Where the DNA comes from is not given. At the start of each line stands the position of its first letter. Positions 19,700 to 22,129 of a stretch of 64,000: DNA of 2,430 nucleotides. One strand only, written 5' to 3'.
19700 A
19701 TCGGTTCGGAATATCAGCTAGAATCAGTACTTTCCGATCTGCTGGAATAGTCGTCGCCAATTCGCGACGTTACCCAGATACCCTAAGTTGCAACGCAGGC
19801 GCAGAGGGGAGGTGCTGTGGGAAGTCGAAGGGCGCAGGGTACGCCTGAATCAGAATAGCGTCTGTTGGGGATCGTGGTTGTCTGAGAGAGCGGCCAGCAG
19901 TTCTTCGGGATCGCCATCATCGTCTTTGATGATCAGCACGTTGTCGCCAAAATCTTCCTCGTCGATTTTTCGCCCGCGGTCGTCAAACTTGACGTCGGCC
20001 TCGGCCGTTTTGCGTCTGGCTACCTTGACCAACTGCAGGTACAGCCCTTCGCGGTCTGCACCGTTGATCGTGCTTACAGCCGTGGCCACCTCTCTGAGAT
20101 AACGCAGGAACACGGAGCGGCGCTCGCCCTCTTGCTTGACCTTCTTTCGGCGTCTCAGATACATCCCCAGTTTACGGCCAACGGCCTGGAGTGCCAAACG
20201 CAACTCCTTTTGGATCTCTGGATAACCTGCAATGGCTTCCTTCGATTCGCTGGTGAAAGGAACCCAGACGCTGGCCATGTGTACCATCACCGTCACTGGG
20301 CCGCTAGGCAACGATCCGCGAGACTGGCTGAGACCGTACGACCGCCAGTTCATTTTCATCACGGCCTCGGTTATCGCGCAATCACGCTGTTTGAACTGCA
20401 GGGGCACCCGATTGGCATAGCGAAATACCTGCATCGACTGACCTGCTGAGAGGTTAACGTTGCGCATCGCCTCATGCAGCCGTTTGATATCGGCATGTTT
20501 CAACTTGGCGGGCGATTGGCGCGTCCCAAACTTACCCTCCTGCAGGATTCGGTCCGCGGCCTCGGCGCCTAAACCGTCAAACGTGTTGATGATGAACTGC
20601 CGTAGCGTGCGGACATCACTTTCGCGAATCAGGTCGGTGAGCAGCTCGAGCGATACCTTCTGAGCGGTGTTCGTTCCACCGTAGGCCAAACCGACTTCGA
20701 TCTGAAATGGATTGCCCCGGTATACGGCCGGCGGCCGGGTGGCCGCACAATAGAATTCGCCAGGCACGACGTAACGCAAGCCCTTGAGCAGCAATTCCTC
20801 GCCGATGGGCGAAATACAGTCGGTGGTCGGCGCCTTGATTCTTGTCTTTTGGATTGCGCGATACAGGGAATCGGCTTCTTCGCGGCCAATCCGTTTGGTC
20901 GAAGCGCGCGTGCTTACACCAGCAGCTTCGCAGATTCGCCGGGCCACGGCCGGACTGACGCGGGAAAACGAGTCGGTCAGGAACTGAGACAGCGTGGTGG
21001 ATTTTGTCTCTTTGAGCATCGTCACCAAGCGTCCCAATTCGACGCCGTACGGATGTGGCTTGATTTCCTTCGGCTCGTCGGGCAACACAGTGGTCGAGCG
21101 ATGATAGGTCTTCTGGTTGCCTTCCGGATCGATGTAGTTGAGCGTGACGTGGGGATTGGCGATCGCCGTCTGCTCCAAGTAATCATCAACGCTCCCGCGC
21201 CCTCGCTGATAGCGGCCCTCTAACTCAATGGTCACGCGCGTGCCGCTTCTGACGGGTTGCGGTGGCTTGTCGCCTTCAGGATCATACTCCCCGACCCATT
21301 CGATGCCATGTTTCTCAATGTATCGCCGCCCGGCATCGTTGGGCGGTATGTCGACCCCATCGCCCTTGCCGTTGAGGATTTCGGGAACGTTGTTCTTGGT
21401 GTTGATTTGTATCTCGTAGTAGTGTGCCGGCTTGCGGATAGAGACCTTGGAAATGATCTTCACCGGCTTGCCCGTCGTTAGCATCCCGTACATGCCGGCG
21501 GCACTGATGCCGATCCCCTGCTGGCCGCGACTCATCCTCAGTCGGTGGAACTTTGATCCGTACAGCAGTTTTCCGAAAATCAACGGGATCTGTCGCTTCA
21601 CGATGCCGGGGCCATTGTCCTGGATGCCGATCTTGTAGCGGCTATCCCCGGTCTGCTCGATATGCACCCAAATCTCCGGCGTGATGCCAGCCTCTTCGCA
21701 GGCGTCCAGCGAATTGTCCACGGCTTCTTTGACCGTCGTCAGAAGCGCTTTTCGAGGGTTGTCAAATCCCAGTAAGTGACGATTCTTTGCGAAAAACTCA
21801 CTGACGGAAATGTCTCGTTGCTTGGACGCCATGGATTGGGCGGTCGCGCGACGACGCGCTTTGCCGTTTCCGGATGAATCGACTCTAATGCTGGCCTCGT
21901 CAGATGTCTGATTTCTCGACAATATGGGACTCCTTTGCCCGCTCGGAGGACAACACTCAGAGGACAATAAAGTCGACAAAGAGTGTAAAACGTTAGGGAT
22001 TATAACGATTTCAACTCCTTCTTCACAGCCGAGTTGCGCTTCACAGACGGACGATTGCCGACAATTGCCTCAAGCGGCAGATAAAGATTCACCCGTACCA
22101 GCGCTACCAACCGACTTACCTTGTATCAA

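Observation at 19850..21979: Full-length topoisomerase VI B subunit with no A (Spo11-like) subunit gene anywhere in the 64-kb window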

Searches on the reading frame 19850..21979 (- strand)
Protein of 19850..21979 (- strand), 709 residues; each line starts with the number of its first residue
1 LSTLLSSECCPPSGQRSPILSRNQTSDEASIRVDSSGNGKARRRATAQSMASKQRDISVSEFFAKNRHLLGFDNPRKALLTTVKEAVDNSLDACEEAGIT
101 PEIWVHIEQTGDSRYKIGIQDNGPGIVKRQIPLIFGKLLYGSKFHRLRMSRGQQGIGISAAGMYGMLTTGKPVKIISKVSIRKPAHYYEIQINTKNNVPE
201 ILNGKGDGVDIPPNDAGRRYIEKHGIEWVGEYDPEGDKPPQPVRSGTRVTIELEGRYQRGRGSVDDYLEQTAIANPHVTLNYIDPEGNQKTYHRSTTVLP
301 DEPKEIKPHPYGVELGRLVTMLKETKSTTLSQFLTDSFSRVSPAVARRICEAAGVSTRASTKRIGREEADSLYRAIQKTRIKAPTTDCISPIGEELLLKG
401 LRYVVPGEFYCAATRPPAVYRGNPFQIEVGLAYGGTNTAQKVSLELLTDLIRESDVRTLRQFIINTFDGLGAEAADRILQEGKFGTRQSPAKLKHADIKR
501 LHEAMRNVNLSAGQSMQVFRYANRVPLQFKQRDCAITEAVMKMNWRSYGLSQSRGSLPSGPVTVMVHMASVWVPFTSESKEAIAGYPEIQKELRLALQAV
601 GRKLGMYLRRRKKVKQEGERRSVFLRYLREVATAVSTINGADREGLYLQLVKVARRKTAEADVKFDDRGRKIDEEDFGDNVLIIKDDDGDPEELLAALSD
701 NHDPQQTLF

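Call 3: search_protein_families(library=pfam, proteins=[window:19850-21979:-], max_evalue=0.01)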
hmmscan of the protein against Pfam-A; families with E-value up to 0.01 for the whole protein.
window:19850-21979:- (709 aa): 5 families
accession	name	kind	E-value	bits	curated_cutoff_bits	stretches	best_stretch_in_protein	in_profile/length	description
PF09239.17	Topo-VIb_trans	-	4.2e-53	179.8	24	2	512-619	56-158/159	Topoisomerase VI B subunit, transducer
PF02518.31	HATPase_c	-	3.6e-10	40.7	26.4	1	77-165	4-82/111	Histidine kinase-, DNA gyrase B-, and HSP90-like ATPase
PF05833.16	NFACT_N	-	1.9e-08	34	31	1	303-378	163-238/456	NFACT N-terminal and middle domains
PF13589.12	HATPase_c_3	-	6.5e-07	29.9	25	1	82-178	6-93/137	Histidine kinase-, DNA gyrase B-, and HSP90-like ATPase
PF00416.27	Ribosomal_S13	-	0.0076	17.1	31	0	463-509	16-62/128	Ribosomal protein S13/S18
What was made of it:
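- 20825..21073 (-): Canonical H2TH domain (residues 303-385). Pfam NFACT_N/H2TH-type hit at residues 303-378 (call 3).
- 20057..20452 (-): Transducer domain core and stalk helix (residues 510-641), with N523, WRSY 545-548 (the WKxY motif), the switch lysine K580 and the stalk arginine R602. PF09239 at 4.2e-53 (call 3).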

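Call 4: search_protein_families(library=ncbifam, proteins=[window:19850-21979:-], max_evalue=0.01)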
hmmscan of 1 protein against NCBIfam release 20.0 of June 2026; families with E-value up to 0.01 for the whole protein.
window:19850-21979:- (709 aa): 9 families
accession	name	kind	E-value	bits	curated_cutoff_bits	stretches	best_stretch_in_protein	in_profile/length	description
NF003218.0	PRK04184.1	equivalog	1.3e-202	674.1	274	4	45-203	3-163/539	DNA topoisomerase VI subunit B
TIGR01052.1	top6b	equivalog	1.1e-150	502.4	380.7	3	53-204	3-154/488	DNA topoisomerase VI subunit B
NF011439.0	PRK14868.1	equivalog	1.4e-146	489.8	1310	3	46-351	14-284/795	DNA topoisomerase VI subunit B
NF011438.0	PRK14867.1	equivalog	1.9e-93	314.2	1143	4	49-204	7-161/659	DNA topoisomerase VI subunit B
TIGR00585.2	mutl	equivalog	6.3e-05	22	180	1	82-135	24-70/555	DNA mismatch repair endonuclease MutL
NF045903.1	CuHisKinLciSLeg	equivalog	0.00017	21.1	700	1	83-158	256-324/357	copper-responsive two-component system sensor histidine kinase LciS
NF000949.0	PRK00095.1-2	equivalog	0.0018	17.4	750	0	82-135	30-76/634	DNA mismatch repair endonuclease MutL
NF008298.1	PRK11086.1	subfamily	0.0058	15.1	520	1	77-137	422-480/529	DcuS/MalK family sensor histidine kinase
NF000948.0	PRK00095.1-1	equivalog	0.0061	15.5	701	1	82-134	26-71/625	DNA mismatch repair endonuclease MutL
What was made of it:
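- On DNA topoisomerase VI subunit B (Top6B): TIGR01052 scores 502.4 against 380.7 (call 4).
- On Topo VIII / Mini-A (mobile-element type IIB): The sequence passes the canonical equivalog models (call 4).
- Checked: It passes both curated Top6B equivalog models: NF003218 scores 674 bits against a cutoff of 274, and TIGR01052 scores 502 against 380.7 (call 4).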

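Call 5: search_solved_structures(query=window:19850-21979:-, show_alignments=2)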
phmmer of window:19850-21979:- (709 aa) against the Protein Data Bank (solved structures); distinct sequences matched with E-value up to 0.001: 5.
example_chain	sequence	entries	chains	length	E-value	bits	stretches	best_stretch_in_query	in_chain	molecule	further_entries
2q2e_B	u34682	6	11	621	1.6e-143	482.9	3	46-202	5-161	Type 2 DNA topoisomerase 6 subunit B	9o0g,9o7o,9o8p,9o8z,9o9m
2zbk_B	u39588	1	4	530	7.2e-83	282.4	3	245-436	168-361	Type 2 DNA topoisomerase 6 subunit B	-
1mx0_A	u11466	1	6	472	3.6e-80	273.5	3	246-436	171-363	Type II DNA topoisomerase VI subunit B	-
1mu5_A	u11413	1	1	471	7.3e-80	272.5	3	245-436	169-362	Type II DNA topoisomerase VI Subunit B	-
1z59_A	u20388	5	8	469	1e-79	272.1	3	246-436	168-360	Type II DNA topoisomerase VI subunit B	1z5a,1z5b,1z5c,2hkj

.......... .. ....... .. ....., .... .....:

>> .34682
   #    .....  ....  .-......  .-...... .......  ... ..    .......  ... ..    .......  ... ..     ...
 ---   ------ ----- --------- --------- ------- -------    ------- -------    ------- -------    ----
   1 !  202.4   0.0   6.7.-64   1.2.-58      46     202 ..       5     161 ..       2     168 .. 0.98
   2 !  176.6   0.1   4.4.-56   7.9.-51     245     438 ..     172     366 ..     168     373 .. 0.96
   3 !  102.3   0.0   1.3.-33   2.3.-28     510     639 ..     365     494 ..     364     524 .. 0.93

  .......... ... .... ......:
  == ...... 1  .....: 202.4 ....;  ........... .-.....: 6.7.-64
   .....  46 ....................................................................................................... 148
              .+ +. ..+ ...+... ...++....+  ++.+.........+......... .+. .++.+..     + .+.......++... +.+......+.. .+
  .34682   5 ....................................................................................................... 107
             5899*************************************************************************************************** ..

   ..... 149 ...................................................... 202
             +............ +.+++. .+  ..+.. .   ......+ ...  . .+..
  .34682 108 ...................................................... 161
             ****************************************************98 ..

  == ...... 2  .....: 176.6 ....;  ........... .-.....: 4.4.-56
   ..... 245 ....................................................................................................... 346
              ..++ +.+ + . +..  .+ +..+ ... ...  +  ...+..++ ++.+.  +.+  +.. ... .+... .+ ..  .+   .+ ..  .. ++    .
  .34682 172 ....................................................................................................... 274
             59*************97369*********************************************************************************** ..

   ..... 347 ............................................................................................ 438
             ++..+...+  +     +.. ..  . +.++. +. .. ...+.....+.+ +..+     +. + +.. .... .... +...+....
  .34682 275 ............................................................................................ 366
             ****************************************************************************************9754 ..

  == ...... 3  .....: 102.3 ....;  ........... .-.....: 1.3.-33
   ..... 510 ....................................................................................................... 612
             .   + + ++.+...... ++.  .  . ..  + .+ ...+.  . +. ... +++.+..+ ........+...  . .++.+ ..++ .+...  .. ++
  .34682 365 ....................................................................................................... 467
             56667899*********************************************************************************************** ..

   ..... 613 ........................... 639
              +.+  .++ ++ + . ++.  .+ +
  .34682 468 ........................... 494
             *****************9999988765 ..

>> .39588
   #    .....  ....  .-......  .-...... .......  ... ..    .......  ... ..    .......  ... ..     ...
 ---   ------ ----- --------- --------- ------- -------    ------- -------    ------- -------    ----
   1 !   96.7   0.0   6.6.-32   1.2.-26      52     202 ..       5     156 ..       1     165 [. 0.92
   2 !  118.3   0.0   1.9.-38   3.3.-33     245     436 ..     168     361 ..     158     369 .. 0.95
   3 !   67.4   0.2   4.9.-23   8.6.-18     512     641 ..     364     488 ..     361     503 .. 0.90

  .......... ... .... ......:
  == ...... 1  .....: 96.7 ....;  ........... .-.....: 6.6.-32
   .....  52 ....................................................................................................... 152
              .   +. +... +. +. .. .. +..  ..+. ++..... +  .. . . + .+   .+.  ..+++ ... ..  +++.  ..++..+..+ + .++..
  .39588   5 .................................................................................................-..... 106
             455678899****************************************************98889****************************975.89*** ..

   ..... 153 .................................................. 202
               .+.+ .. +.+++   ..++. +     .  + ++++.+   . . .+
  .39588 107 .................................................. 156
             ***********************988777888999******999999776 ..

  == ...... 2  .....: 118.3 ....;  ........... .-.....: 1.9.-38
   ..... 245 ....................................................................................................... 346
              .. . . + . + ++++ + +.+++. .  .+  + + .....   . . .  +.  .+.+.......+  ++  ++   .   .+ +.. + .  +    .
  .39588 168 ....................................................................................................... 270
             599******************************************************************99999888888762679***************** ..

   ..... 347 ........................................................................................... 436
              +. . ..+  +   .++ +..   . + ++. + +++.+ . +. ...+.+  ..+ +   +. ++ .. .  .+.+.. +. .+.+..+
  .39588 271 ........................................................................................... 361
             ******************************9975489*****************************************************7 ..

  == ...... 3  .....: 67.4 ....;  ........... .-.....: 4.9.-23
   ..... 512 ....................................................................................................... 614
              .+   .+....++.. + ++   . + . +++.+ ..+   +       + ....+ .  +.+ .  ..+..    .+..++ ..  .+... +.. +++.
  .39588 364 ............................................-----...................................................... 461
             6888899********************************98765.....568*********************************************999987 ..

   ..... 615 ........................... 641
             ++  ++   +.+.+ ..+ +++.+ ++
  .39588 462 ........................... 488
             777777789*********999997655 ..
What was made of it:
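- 20825..21073 (-): Aligned to 2q2e_B residues 172-366 (call 5).
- On DNA topoisomerase VI subunit B (Top6B): Residues 303-385 align to the H2TH region of 2q2e_B and give a Pfam H2TH-type hit (calls 3, 5).
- Checked: Its best solved relative is M. mazei Top6B, 2q2e_B, at E = 1.6e-143 (call 5). The archaeal proteins have unaligned C-termini of their own (42 aa in S. shibatae, 127 aa in M. mazei; call 5).
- Top6B equivalog models are passed, and the best solved relative is 2q2e_B at E = 1.6e-143 (calls 4, 5).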
